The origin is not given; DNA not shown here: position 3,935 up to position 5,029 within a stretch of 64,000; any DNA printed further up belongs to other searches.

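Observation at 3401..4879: Transglutaminase-like protease domain fused to a SAM methyltransferase, translationally coupled to an orphan multi-TM histidine kinase and the coaBC genes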

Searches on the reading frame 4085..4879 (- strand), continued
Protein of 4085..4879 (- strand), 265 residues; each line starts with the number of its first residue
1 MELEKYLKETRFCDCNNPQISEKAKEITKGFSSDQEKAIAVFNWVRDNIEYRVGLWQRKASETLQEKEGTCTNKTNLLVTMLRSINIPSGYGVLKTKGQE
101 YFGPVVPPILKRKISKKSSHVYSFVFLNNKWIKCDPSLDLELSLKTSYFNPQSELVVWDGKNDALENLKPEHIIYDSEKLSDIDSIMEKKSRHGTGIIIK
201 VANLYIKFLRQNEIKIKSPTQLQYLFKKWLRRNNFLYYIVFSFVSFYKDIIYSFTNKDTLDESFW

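Call 34: search_protein_families(library=ncbifam, proteins=[P0029, P0030, P0033, P0036, P0027, P0039, P0047, P0074], max_evalue=0.01)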
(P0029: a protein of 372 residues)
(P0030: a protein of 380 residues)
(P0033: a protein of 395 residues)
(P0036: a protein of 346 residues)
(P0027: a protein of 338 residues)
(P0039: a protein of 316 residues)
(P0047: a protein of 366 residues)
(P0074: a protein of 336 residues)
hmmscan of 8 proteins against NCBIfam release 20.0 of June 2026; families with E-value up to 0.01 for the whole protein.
P0029 (372 aa): 1 family
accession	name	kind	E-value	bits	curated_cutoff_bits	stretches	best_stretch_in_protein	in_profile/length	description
NF006961.0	PRK09438.1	equivalog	0.0093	15.4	103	0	2-34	44-75/151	dihydroneopterin triphosphate diphosphatase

P0030 (380 aa): 13 families
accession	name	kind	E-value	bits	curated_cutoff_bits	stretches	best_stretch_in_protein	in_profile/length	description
NF008044.0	PRK10776.1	equivalog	1.9e-08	34.3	148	1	1-87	1-88/130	8-oxo-dGTP diphosphatase MutT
TIGR00586.1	mutt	equivalog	2.2e-07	30.9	97.9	1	1-89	2-92/129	8-oxo-dGTP diphosphatase MutT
NF006530.0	PRK08999.1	equivalog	2.4e-07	30.1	245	1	6-89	8-93/315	Nudix family hydrolase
NF007834.0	PRK10546.1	equivalog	1.3e-05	25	156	1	10-104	9-105/135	pyrimidine (deoxy)nucleoside triphosphate diphosphatase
NF001937.0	PRK00714.1-4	equivalog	7.3e-05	22.4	139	1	3-70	6-70/161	RNA pyrophosphohydrolase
NF012016.0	PRK15472.1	equivalog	0.00012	21.7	95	1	7-62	5-64/141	nucleoside triphosphatase NudI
TIGR02705.1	nudix_YtkD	equivalog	0.00021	20.9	154.4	1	6-70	25-84/156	RNA deprotection pyrophosphohydrolase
NF003787.0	PRK05379.1-4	equivalog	0.0003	19.9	449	1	16-60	218-262/346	bifunctional nicotinamide-nucleotide adenylyltransferase/Nudix hydroxylase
NF041652.1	Nud_hyd_Dein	equivalog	0.00067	19.9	200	1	6-118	15-136/152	Nudix hydrolase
NF001935.0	PRK00714.1-2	equivalog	0.0015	18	259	1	25-76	25-76/183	RNA pyrophosphohydrolase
NF001938.0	PRK00714.1-5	equivalog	0.0024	17.3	116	1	10-59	18-73/172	RNA pyrophosphohydrolase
NF001934.0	PRK00714.1-1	equivalog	0.0029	17.1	241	1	4-62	7-62/176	RNA pyrophosphohydrolase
NF001299.0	PRK00241.1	equivalog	0.0029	17.1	158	1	7-69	137-197/263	NAD(+) diphosphatase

P0033 (395 aa): 22 families
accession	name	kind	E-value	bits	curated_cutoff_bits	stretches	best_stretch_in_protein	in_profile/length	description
NF006530.0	PRK08999.1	equivalog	2.7e-12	46.4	245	1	12-72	9-69/315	Nudix family hydrolase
NF008044.0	PRK10776.1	equivalog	2.1e-09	37.3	148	1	13-112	8-107/130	8-oxo-dGTP diphosphatase MutT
NF007834.0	PRK10546.1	equivalog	1.3e-08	34.7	156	1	12-79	7-73/135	pyrimidine (deoxy)nucleoside triphosphate diphosphatase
TIGR00586.1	mutt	equivalog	3.2e-07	30.4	97.9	1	13-71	9-67/129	8-oxo-dGTP diphosphatase MutT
NF012016.0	PRK15472.1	equivalog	4.4e-07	29.7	95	1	9-82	4-77/141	nucleoside triphosphatase NudI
NF041652.1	Nud_hyd_Dein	equivalog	4.7e-07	30.2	200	1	11-77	17-84/152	Nudix hydrolase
NF001938.0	PRK00714.1-5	equivalog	1e-06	28.2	116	1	13-66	16-75/172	RNA pyrophosphohydrolase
NF001299.0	PRK00241.1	equivalog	1.3e-06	28.1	158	1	14-113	140-236/263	NAD(+) diphosphatase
NF003786.0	PRK05379.1-2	equivalog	1.3e-06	27.9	397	1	12-68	221-275/354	bifunctional nicotinamide-nucleotide adenylyltransferase/Nudix hydroxylase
NF003788.0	PRK05379.1-5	equivalog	2.6e-06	27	354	1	15-73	219-274/351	bifunctional nicotinamide-nucleotide adenylyltransferase/Nudix hydroxylase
NF003785.0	PRK05379.1-1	equivalog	6.6e-06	25.5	418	1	14-72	208-264/347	bifunctional nicotinamide-nucleotide adenylyltransferase/Nudix hydroxylase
NF001936.0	PRK00714.1-3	equivalog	9.9e-06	25.5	118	1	18-74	21-71/155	RNA pyrophosphohydrolase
NF001937.0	PRK00714.1-4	equivalog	1.7e-05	24.5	139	1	10-75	9-70/161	RNA pyrophosphohydrolase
NF003787.0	PRK05379.1-4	equivalog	1.9e-05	23.8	449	1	12-68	211-265/346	bifunctional nicotinamide-nucleotide adenylyltransferase/Nudix hydroxylase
NF003791.0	PRK05379.2-3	equivalog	2.1e-05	23.9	409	1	14-68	207-259/340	bifunctional nicotinamide-nucleotide adenylyltransferase/Nudix hydroxylase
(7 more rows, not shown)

P0036 (346 aa): 0 families

P0027 (338 aa): 0 families

P0039 (316 aa): 0 families

P0047 (366 aa): 0 families

P0074 (336 aa): 0 families

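Call 36: find_related_loci(query=A4, collection=metagenome_contigs, flank=6000)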
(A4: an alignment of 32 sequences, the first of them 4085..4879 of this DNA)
Query A4 (265 aa) in metagenome_contigs; peptide patterns used: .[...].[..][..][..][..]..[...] (x = any residue, [..] = any of these).
200 stretches matched a pattern; 105 encode a relative of the query (tblastn E <= 1e-3); the best 80 are kept; 80 distinct loci.
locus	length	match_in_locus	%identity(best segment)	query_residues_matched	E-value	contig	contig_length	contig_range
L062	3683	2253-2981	58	6-248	4e-96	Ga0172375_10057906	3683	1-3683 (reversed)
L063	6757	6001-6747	55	2-250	6e-94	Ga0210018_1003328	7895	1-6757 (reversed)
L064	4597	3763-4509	54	2-250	3e-93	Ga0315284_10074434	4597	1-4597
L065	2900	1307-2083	51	2-260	7e-92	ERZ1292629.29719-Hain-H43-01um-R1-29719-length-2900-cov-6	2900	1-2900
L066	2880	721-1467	53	2-250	7e-92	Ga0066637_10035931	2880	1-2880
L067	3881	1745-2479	52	3-247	4e-89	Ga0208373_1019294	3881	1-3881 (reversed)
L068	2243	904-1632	56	1-243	4e-91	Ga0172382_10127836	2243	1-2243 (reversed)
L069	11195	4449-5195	51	2-250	1e-87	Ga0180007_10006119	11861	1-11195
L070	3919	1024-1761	52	2-247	1e-87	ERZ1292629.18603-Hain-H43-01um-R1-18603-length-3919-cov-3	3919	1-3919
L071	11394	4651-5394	53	2-249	1e-85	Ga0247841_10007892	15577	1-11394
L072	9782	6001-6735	50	3-247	4e-85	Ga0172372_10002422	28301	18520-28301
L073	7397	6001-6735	50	3-247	4e-85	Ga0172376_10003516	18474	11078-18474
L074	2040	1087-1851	49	3-257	2e-88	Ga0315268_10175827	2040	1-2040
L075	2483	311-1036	53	3-241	6e-87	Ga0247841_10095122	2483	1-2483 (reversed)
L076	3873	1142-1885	50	3-250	2e-83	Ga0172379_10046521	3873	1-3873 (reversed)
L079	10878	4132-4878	49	2-249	9e-82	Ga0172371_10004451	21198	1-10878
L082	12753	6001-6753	46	4-254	2e-79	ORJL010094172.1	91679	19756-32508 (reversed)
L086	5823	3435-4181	48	2-250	1e-78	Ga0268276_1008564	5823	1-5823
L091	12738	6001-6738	50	3-248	3e-77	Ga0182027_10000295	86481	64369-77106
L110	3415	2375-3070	46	3-234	8e-72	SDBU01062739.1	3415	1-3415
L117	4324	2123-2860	45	6-250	1e-66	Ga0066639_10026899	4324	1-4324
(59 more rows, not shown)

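Call 46: search_solved_structures(query=L016:7870-9150:+, max_evalue=0.00001, show_alignments=2)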
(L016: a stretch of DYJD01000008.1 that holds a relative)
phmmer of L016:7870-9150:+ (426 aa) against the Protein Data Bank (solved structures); distinct sequences matched with E-value up to 0.00001: 5.
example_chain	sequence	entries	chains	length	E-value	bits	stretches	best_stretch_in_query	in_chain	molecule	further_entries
6tgv_A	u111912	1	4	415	1.9e-21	79.7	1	38-329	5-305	Coenzyme A biosynthesis bifunctional protein CoaBC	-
5int_A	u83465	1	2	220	8.1e-15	57.9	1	212-356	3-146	Phosphopantothenate--cysteine ligase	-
2gk4_A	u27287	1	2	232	3e-13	52.7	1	217-312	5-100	conserved hypothetical protein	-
4qji_A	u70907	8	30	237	1.1e-07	34.3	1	214-330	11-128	Phosphopantothenate--cysteine ligase | Coenzyme A biosynthesis bifunctional protein CoaBC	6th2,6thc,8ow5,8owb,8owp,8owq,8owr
6jls_A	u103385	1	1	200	2.7e-07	33.1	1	22-142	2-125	Putative flavoprotein decarboxylase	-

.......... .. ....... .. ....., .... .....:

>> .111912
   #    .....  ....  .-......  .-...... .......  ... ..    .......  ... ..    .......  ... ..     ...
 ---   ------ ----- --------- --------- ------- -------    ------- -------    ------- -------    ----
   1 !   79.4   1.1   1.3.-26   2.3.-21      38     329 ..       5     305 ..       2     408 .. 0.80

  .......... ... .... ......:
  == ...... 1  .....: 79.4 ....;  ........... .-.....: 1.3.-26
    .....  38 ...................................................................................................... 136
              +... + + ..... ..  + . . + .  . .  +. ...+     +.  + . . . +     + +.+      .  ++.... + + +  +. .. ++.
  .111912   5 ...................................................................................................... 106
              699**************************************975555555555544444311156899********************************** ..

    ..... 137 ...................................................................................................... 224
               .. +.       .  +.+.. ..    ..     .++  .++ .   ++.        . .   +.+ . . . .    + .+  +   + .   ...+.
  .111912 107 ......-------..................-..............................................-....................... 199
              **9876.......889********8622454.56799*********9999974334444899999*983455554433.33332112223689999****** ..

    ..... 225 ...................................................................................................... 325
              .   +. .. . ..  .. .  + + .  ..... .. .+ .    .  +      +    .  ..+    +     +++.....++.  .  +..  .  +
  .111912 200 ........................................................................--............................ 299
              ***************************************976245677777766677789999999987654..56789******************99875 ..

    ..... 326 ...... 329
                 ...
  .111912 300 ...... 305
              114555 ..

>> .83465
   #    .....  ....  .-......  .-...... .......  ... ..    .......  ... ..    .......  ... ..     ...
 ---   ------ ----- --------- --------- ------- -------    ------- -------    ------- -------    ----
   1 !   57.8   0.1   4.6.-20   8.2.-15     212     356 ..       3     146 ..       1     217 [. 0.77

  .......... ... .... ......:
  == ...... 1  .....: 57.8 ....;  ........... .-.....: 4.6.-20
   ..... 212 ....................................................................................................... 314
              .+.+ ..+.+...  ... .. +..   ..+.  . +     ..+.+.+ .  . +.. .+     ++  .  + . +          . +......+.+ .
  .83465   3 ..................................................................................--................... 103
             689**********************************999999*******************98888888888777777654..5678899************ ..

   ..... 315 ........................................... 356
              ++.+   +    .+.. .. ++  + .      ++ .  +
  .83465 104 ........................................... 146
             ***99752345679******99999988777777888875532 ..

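Call 48: search_protein_families(library=pfam, proteins=[L079:3415-4890:+, L079:2927-3418:+, L072:5326-5997:+, L072:4391-5158:+, L082:5283-5999:+, L082:4712-5239:+, L013:2649-3311:+, L017:2269-2952:+], max_evalue=0.001)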
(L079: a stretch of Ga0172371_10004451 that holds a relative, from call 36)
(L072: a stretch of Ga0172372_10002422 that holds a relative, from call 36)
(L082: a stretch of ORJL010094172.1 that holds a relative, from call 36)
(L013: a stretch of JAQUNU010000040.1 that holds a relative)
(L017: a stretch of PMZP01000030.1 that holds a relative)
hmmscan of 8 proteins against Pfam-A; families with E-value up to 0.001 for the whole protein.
L079:3415-4890:+ (491 aa): 2 families
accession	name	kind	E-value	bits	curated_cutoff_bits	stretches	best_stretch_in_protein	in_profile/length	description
PF01553.26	Acyltransferase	-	6.4e-16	58.8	23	1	39-178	3-131/132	Acyltransferase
PF01841.26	Transglut_core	-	7e-13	49.2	23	1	271-375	12-108/108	Transglutaminase-like superfamily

L079:2927-3418:+ (163 aa): 2 families
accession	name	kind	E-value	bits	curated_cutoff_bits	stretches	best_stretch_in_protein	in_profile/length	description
PF00293.34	NUDIX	-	9.7e-15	55.2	21.1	1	11-122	5-123/134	NUDIX domain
PF14815.12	NUDIX_4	-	2e-05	24.8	35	1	14-91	3-77/113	NUDIX domain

L072:5326-5997:+ (223 aa): 1 family
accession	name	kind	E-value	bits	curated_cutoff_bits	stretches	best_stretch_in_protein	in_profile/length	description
PF01553.26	Acyltransferase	-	2.8e-18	66.4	23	1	29-169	4-131/132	Acyltransferase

L072:4391-5158:+ (255 aa): 10 families
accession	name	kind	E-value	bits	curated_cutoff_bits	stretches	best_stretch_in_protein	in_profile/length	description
PF13649.12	Methyltransf_25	-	5.8e-19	69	27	1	52-147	1-97/97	Methyltransferase domain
PF13847.12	Methyltransf_31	-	1.3e-16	61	27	1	47-155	2-113/145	Methyltransferase domain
PF08241.18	Methyltransf_11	-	3.8e-16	59.9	21.2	1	53-150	1-94/95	Methyltransferase domain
PF01209.24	Ubie_methyltran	-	2.6e-10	40.5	20.1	1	38-150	37-150/233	ubiE/COQ5 methyltransferase family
PF13489.12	Methyltransf_23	-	1.4e-08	35.1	27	1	42-170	15-124/164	Methyltransferase domain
PF03848.20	TehB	-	7.7e-07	29.2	20.4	1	37-142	22-123/193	Tellurite resistance protein TehB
PF08242.18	Methyltransf_12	-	1.3e-06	29.5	30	1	53-149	1-98/98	Methyltransferase domain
PF05175.20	MTS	-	1.3e-06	28.6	23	1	38-118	21-104/170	Methyltransferase small domain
PF09445.16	Methyltransf_15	-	4e-06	26.9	22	1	51-106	3-60/165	RNA cap guanine-N2 methyltransferase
PF02353.26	CMAS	-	3.1e-05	23.9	27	1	35-152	49-165/273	Mycolic acid cyclopropane synthetase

L082:5283-5999:+ (238 aa): 1 family
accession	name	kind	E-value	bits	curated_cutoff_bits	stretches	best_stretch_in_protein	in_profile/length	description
PF01553.26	Acyltransferase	-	1.1e-11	45.1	23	1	55-179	7-131/132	Acyltransferase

L082:4712-5239:+ (175 aa): 1 family
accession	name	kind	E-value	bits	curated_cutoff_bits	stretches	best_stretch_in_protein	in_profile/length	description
PF00293.34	NUDIX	-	2.8e-11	44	21.1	1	45-145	3-106/134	NUDIX domain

L013:2649-3311:+ (220 aa): 1 family
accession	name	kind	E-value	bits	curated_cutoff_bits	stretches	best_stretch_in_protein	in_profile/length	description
PF01553.26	Acyltransferase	-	9.8e-21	74.4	23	1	44-161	13-131/132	Acyltransferase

L017:2269-2952:+ (227 aa): 1 family
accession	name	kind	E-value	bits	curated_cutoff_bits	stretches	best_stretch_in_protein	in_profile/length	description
PF01553.26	Acyltransferase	-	1.1e-16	61.3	23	1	30-166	2-130/132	Acyltransferase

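Call 63: predict_structure(alignment_id=A2)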
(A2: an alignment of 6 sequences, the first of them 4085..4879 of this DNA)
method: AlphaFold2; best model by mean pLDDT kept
length: 265 residues; sequences in the alignment: 6
mean_pLDDT: 70.3   pTM: 0.73
mean pLDDT of the five models: 70.3, 61.6, 61.2, 57.8, 53.0
residues with pLDDT >= 90: 38; 70-90: 113; 50-70: 68; < 50: 46
segments of 3 or more residues with pLDDT < 50: 1-6, 53-72, 148-151, 190-193, 255-265
pLDDT, mean of each block of 10 residues (from residue 1): 49 67 91 96 84 43 33 74 90 76 62 70 88 81 60 72 79 76 59 55 74 76 85 86 71 48 35
secondary structure, 60 per line:
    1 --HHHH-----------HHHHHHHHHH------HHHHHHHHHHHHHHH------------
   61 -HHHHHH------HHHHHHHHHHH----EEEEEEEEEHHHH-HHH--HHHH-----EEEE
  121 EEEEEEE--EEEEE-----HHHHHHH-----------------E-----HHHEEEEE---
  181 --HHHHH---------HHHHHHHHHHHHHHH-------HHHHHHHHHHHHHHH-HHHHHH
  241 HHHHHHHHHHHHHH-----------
elements in order: H3-6 H18-27 H34-48 H62-67 H74-84 E89-97 H98-101 H108-111 E117-127 E130-134 H140-146 E173-177 H183-187 H197-211 H219-233 H235-254

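Call 65: find_homologous_proteins(query=L016:7870-9150:+, max_evalue=1e-20)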
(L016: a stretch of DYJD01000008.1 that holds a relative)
Query L016:7870-9150:+ (426 aa): 1818 proteins with E <= 1e-20 among 8000 candidates; the best 120 are listed.
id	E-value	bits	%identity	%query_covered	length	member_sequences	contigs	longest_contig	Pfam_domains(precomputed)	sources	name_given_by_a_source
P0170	3.5e-274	927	100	98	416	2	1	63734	PF04127.23,PF02441.25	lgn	-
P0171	2.5e-213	726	78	97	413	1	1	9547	PF04127.23,PF02441.25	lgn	-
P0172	3.5e-206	703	77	97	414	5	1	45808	PF04127.23,PF02441.25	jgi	jgi:phosphopantothenoylcysteine decarboxylase/phosphopantothenate--cysteine ligase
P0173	4.7e-205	699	75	97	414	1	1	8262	PF04127.23,PF02441.25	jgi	jgi:phosphopantothenoylcysteine decarboxylase / phosphopantothenate---cysteine ligase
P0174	1.0e-204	698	75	97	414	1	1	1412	PF04127.23,PF02441.25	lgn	-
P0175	4.0e-204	696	75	97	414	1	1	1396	PF04127.23,PF02441.25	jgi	jgi:phosphopantothenoylcysteine decarboxylase/phosphopantothenate--cysteine ligase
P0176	3.1e-203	693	75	97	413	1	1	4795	PF04127.23,PF02441.25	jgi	jgi:phosphopantothenoylcysteine decarboxylase/phosphopantothenate--cysteine ligase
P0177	1.5e-202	691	75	97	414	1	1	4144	PF04127.23,PF02441.25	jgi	jgi:phosphopantothenoylcysteine decarboxylase/phosphopantothenate--cysteine ligase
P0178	1.6e-201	688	74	97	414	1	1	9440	PF04127.23,PF02441.25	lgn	-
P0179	2.6e-201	687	74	97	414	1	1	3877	PF04127.23,PF02441.25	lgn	-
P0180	8.0e-200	682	73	96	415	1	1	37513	PF04127.23,PF02441.25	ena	-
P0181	1.3e-199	681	73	97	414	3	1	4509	PF04127.23,PF02441.25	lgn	-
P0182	6.9e-199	679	73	97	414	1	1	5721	PF04127.23,PF02441.25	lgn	-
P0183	2.6e-198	677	73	97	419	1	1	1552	PF04127.23,PF02441.25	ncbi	-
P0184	8.2e-186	636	68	97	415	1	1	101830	PF04127.23,PF02441.25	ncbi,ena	-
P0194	9.2e-183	626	67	97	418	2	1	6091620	PF04127.23,PF02441.25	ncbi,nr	ncbi:phosphopantothenoylcysteine decarboxylase [Gloeothece verrucosa]|nr:phosphopantothenoylcysteine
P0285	1.3e-171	589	64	96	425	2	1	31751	PF04127.23,PF02441.25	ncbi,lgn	ncbi:MAG: phosphopantothenoylcysteine decarboxylase [Acidobacteriota bacterium]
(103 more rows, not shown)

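Call 66: find_encoding_contigs(protein=P0194, flank=7000, max_places=2)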
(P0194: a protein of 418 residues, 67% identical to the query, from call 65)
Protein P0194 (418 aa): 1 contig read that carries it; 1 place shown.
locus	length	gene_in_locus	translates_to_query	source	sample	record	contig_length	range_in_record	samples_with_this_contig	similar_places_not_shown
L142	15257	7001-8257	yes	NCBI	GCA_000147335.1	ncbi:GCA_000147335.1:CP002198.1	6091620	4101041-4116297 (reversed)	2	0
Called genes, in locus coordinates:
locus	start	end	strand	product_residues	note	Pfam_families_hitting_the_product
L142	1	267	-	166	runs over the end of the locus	PF03734:YkuD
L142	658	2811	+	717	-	PF02092:tRNA_synt_2f, PF05746:DALR_1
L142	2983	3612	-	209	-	-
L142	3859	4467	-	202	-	PF12146:Hydrolase_4 (faint), PF00561:Abhydrolase_1, PF12697:Abhydrolase_6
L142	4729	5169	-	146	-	PF00011:HSP20, PF17886:ArsA_HSP20 (weak)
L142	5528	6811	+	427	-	PF14239:RRXRR, PF01844:HNH, PF13395:HNH_4 (faint), PF14279:HNH_5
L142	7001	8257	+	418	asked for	PF02441:Flavoprotein, PF04127:DFP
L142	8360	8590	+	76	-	-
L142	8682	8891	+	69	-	-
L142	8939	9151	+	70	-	PF11160:Hva1_TUDOR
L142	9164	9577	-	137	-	-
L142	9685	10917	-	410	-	-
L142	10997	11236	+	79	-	-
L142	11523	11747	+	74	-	-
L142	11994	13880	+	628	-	PF13428:TPR_14 (faint), PF01435:Peptidase_M48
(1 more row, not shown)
